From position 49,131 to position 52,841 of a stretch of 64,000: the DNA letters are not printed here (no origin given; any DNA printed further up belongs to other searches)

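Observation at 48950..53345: Adhesin gene bracketed by multi-block inverted repeats and GCTNCGC-loop hairpins: candidate non-autonomous mobile or invertible cassette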

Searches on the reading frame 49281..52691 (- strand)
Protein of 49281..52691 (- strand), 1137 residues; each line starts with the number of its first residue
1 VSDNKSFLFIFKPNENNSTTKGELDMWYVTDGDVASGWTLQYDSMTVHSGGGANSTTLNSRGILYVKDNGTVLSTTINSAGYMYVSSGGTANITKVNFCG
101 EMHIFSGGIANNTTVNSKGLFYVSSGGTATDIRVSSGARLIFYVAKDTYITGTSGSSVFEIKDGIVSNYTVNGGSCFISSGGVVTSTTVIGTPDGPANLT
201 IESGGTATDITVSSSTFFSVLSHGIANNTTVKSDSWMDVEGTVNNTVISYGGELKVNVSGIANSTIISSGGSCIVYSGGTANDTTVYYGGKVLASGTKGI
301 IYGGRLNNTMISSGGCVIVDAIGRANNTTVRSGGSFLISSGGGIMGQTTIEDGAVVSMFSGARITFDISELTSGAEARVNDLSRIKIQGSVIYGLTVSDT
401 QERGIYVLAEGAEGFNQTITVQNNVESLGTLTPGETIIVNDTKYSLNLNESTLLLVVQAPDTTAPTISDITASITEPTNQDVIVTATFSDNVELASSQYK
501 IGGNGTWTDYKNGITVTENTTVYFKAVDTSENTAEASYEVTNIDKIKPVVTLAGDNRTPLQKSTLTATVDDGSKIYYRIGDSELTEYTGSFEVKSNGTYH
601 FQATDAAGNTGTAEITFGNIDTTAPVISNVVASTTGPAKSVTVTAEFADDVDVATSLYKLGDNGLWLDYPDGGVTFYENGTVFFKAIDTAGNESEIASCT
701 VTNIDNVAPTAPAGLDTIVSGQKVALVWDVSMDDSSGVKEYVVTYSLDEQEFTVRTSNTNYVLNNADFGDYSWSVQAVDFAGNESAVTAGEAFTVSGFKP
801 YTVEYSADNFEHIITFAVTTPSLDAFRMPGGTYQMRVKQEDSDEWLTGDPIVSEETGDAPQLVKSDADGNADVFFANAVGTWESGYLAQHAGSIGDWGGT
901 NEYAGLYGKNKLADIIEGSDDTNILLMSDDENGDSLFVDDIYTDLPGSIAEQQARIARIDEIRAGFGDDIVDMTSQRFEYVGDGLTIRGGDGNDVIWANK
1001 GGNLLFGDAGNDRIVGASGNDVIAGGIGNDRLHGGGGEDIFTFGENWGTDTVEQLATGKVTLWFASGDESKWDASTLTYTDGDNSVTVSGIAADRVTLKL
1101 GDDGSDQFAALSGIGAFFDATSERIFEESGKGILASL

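Call 13: search_protein_families(library=pfam, proteins=[window:49281-52691:-], max_evalue=0.01)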
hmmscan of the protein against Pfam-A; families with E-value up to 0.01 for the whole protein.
window:49281-52691:- (1137 aa): 3 families
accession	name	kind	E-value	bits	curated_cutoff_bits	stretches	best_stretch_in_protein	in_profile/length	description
PF16168.11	AIDA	-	8.2e-25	87.1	27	4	240-290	13-63/63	Adhesin of bacterial autotransporter system, probable stalk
PF00353.25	HemolysinCabind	-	5.5e-08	33.1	23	2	1016-1044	2-30/36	RTX calcium-binding nonapeptide repeat (4 copies)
PF13290.12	CHB_HEX_C_1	-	8.5e-06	26.1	22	0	563-611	10-63/67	Chitobiase/beta-hexosaminidase C-terminal domain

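Call 69: find_homologous_proteins(query=window:49281-52616:-, max_evalue=1e-20)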
Query window:49281-52616:- (1112 aa): 852 proteins with E <= 1e-20 among 8000 candidates; the best 120 are listed.
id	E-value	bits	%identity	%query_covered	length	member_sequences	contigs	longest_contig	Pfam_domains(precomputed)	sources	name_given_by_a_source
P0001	0.0e+0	2424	100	100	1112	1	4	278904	PF13290.14,PF16168.12,PF00353.26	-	-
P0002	0.0e+0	1408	65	62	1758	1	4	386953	PF13290.14,PF16168.12,PF00353.26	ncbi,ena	-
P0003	0.0e+0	1393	70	61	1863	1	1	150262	PF24421.2,PF25788.3,PF16168.12,PF00353.26,PF19077.7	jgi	jgi:autotransporter passenger strand-loop-strand repeat protein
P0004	0.0e+0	1301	56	100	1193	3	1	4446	PF16168.12,PF00353.26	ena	-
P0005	0.0e+0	1228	46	60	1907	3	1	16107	PF13290.14,PF16168.12,PF00353.26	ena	-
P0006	0.0e+0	1220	69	61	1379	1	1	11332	PF24421.2,PF25788.3,PF16168.12,PF00353.26,PF00041.28,PF19077.7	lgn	-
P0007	0.0e+0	1219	53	61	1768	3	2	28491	PF09631.17,PF13287.13,PF13290.14,PF16168.12,PF00353.26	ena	-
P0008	0.0e+0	1172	48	62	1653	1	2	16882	PF00608.23,PF09631.17,PF13287.13,PF13290.14,PF16168.12,PF00353.26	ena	-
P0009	0.0e+0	1159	75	46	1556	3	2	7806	PF16168.12,PF00353.26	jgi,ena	-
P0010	0.0e+0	1143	57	88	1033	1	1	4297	PF16168.12,PF00353.26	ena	-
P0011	0.0e+0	1115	69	39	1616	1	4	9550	PF16168.12,PF00353.26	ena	-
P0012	0.0e+0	1100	64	60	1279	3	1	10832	PF13290.14,PF16168.12,PF00353.26,PF03174.20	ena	-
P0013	0.0e+0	1095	71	39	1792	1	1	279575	PF16168.12,PF00353.26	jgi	jgi:autotransporter passenger strand-loop-strand repeat protein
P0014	0.0e+0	1090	71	30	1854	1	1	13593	PF13290.14,PF16168.12,PF00353.26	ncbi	-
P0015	0.0e+0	1075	68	39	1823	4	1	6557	PF16168.12,PF00353.26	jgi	-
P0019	0.0e+0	1041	85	40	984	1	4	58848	PF16168.12,PF00353.26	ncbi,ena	-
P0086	3.8e-220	752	64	30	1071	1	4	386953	PF16168.12,PF00353.26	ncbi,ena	-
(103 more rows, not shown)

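Call 70: find_encoding_contigs(protein=P0002, flank=4000, max_places=2)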
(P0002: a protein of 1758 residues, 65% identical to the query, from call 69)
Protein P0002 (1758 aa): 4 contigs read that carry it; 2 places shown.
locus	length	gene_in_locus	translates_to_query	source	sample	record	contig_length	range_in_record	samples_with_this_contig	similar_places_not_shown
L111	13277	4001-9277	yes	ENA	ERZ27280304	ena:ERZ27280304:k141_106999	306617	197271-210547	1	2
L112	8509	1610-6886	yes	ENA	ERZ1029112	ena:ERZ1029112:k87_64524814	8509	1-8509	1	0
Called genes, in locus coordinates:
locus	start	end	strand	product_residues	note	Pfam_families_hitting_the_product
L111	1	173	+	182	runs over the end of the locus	-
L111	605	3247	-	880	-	PF13481:AAA_25 (weak)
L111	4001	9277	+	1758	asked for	PF16168:AIDA, PF13290:CHB_HEX_C_1 (faint), PF00353:HemolysinCabind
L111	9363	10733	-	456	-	PF00589:Phage_integrase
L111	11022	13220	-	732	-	PF00069:Pkinase, PF07714:PK_Tyr_Ser-Thr, PF02743:dCache_1, PF22673:MCP-like_PDC_1 (weak)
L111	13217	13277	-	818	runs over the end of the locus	PF00069:Pkinase, PF07714:PK_Tyr_Ser-Thr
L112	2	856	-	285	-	?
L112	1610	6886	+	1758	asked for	PF16168:AIDA, PF13290:CHB_HEX_C_1 (faint), PF00353:HemolysinCabind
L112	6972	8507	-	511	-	?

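Call 71: find_encoding_contigs(protein=P0019, flank=4000, max_places=2)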
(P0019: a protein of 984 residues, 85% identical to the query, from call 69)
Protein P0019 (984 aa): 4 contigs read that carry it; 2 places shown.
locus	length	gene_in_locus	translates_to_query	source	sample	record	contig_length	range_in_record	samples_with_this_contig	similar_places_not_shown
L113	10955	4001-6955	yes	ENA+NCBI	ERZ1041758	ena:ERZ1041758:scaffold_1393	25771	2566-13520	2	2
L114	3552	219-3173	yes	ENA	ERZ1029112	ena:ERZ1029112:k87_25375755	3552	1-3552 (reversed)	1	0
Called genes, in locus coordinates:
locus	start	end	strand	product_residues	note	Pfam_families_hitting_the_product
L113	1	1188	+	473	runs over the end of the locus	PF01406:tRNA-synt_1e, PF09334:tRNA-synt_1g (faint), PF09190:DALR_2 (weak)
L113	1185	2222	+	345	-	PF02882:THF_DHG_CYH_C (faint)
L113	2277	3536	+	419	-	PF01979:Amidohydro_1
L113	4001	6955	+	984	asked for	PF16168:AIDA (weak), PF00353:HemolysinCabind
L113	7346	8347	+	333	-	PF00044:Gp_dh_N, PF02800:Gp_dh_C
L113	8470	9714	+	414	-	PF00162:PGK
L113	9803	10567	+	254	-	PF00121:TIM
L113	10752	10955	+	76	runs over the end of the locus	-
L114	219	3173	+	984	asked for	PF16168:AIDA (weak), PF00353:HemolysinCabind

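Call 72: find_encoding_contigs(protein=P0086, flank=4000, max_places=2)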
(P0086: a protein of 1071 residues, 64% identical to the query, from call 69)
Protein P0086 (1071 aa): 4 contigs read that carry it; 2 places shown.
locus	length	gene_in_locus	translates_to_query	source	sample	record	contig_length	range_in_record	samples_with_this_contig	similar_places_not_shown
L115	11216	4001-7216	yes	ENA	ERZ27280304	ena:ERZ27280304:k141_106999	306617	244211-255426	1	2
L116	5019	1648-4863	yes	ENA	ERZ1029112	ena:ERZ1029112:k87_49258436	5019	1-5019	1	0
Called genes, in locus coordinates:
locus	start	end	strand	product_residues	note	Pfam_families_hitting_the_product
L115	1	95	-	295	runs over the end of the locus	-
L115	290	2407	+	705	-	PF00251:Glyco_hydro_32N (faint), PF04616:Glyco_hydro_43, PF22847:Glyco_hydro_43_rel, PF04616:Glyco_hydro_43 (weak)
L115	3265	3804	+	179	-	PF08238:Sel1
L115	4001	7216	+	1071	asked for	PF16168:AIDA (weak), PF00353:HemolysinCabind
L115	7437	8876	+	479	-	PF00206:Lyase_1, PF10397:ADSL_C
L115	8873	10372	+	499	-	PF02074:Peptidase_M32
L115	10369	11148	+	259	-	PF02517:Rce1-like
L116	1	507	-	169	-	?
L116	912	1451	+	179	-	PF08238:Sel1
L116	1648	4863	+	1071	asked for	PF16168:AIDA (weak), PF00353:HemolysinCabind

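Call 73: find_encoding_contigs(protein=P0013, flank=4000, max_places=2)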
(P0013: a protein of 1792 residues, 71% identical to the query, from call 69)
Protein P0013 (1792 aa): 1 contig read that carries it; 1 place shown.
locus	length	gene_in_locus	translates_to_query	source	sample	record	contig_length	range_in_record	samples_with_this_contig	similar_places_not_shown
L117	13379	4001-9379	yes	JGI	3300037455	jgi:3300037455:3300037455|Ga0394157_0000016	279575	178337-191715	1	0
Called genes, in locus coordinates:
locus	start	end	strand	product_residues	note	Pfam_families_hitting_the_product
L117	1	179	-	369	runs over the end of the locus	PF00535:Glycos_transf_2, PF10111:Glyco_tranf_2_2 (weak), PF13641:Glyco_tranf_2_3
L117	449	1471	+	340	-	-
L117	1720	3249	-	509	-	-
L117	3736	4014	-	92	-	-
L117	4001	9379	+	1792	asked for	PF16168:AIDA, PF00353:HemolysinCabind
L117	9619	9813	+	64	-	-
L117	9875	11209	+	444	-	PF12849:PBP_like_2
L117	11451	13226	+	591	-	PF03958:Secretin_N (faint), PF00263:Secretin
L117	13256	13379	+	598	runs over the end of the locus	PF03958:Secretin_N (faint), PF00263:Secretin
